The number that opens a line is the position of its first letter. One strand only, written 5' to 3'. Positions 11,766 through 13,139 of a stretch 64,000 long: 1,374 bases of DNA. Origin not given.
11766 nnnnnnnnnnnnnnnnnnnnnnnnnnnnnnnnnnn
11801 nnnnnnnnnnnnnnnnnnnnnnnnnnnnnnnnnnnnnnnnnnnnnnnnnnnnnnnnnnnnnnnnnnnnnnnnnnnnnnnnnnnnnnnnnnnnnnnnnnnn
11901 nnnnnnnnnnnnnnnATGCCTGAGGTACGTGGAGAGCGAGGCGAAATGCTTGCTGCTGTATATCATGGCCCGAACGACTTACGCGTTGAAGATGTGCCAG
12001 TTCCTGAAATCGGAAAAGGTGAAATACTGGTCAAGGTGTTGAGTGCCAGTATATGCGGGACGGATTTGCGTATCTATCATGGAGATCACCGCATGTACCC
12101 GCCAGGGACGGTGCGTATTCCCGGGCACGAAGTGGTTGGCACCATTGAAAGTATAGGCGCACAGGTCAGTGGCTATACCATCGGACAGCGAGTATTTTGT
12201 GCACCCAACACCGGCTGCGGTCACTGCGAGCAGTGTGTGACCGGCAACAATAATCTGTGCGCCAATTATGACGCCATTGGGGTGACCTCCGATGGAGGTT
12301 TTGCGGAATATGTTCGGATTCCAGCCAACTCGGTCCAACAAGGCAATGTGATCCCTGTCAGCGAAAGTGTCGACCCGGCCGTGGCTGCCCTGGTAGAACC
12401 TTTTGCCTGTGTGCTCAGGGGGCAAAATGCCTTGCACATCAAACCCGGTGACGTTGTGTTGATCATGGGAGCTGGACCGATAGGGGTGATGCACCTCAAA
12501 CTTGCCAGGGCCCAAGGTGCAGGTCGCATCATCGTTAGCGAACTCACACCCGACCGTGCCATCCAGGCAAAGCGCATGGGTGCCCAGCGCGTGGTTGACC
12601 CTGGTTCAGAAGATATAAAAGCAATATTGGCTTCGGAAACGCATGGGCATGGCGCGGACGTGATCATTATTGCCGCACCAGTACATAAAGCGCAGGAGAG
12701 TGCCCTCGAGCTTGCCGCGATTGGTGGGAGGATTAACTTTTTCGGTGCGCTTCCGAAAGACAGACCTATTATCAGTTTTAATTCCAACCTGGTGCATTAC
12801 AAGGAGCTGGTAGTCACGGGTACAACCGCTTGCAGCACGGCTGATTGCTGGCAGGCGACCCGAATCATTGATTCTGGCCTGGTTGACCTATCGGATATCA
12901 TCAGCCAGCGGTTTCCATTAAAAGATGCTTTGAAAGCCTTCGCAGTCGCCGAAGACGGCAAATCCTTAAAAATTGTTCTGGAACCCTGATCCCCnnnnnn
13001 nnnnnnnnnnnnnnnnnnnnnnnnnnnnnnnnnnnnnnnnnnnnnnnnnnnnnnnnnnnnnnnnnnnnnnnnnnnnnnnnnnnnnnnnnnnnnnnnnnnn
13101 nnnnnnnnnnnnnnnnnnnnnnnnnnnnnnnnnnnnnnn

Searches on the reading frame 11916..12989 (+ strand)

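Call 4: search_protein_families(library=pfam, proteins=[window:11916-12989:+])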
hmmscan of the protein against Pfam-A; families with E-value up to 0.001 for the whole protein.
window:11916-12989:+ (357 aa): 4 families
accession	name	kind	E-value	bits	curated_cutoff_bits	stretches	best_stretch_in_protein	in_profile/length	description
PF08240.17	ADH_N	-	1.5e-28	99.5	23.5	1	33-140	1-99/104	Alcohol dehydrogenase GroES-like domain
PF00107.32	ADH_zinc_N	-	2.1e-23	83.1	31.8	1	188-317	1-126/129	Zinc-binding dehydrogenase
PF13602.12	ADH_zinc_N_2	-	0.00018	22.9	27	1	221-350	1-128/134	Zinc-binding dehydrogenase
PF16912.11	Glu_dehyd_C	-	0.00064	19.7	34.9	0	168-355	22-209/211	Glucose dehydrogenase C-terminus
